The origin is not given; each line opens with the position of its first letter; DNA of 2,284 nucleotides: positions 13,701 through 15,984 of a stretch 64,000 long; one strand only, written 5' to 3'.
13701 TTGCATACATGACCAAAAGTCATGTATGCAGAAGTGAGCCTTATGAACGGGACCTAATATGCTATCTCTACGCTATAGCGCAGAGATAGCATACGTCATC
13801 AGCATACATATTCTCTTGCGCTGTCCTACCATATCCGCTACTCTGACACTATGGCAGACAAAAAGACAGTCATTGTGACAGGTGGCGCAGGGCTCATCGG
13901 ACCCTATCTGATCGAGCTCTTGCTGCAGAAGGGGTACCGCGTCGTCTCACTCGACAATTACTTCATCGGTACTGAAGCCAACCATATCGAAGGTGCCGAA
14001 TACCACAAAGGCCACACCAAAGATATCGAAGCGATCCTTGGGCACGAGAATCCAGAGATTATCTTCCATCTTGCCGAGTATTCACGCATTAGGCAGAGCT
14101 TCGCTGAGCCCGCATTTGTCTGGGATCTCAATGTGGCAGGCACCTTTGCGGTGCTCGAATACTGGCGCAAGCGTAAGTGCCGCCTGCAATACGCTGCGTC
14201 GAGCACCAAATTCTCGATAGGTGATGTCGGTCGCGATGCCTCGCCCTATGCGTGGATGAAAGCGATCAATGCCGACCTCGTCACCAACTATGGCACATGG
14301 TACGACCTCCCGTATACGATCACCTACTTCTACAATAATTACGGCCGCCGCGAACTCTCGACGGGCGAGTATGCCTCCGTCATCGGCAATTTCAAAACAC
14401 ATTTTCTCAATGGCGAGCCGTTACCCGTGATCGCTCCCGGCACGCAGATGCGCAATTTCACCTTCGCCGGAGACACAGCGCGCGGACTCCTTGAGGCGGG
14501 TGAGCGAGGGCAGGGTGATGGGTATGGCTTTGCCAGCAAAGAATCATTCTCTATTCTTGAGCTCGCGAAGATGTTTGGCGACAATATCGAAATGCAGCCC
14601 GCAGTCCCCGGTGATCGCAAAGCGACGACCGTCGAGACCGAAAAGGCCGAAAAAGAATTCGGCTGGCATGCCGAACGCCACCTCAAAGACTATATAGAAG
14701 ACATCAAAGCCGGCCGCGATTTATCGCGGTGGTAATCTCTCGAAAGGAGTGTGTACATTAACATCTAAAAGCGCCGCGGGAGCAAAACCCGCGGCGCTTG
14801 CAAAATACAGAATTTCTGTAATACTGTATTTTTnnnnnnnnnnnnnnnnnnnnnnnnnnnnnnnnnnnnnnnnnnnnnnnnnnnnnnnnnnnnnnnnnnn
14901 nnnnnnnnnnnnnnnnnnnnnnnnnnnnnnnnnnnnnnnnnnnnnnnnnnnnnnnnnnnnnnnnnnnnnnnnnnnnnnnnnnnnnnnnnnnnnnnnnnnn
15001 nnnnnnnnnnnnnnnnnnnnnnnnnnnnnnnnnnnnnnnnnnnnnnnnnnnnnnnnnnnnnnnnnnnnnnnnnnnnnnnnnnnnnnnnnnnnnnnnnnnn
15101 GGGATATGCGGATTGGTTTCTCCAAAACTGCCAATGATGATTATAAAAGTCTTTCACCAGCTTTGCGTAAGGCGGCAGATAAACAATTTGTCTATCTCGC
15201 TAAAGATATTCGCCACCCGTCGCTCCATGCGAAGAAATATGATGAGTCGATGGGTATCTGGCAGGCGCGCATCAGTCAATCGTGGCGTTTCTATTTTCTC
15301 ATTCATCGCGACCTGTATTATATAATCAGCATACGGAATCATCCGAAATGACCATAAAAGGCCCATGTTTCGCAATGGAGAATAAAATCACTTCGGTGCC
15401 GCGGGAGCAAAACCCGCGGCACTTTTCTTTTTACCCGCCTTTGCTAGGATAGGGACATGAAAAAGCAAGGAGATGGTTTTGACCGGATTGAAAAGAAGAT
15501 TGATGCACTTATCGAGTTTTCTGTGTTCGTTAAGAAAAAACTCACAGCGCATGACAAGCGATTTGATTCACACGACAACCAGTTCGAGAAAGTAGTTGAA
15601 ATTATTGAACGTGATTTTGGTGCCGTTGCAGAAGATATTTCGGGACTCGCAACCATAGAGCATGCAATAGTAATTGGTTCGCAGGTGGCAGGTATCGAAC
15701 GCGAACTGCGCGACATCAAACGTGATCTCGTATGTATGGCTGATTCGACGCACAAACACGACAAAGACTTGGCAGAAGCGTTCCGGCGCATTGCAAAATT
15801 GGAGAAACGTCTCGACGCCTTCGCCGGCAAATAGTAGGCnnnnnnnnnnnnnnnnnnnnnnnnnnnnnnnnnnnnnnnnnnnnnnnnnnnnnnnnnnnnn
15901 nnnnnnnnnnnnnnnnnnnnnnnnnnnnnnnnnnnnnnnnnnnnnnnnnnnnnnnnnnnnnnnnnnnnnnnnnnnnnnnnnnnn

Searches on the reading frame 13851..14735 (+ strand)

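Call 65: search_protein_families(library=pfam, proteins=[window:13851-14735:+])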
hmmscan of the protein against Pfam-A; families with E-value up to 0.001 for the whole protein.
window:13851-14735:+ (294 aa): 5 families
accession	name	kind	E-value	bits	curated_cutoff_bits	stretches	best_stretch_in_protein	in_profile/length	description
PF01370.27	Epimerase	-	1.5e-34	119.9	20.9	1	7-219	1-227/240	NAD dependent epimerase/dehydratase family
PF16363.11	GDP_Man_Dehyd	-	4.1e-33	115.7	27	1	8-283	1-330/332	GDP-mannose 4,6 dehydratase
PF04321.23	RmlD_sub_bind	-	2.4e-05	24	27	1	6-118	2-102/287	RmlD substrate binding domain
PF02719.21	Polysacc_synt_2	-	4.9e-05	23.1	20.2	0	7-251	1-252/293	Polysaccharide biosynthesis protein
PF01073.25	3Beta_HSD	-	0.00017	21.2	22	1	8-111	1-109/280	3-beta hydroxysteroid dehydrogenase/isomerase family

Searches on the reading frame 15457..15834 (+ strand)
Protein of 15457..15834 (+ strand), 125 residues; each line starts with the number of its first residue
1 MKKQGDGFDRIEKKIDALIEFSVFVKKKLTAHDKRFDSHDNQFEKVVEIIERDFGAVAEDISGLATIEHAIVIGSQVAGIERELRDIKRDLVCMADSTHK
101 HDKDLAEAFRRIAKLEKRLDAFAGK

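Call 66: search_protein_families(library=pfam, proteins=[window:15457-15834:+])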
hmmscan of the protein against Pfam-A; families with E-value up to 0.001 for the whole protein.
window:15457-15834:+ (125 aa): 1 family
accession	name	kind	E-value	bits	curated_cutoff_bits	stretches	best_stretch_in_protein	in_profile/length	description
PF10241.14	KxDL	-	0.00024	21.8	27.2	0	2-44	16-58/86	Uncharacterized conserved protein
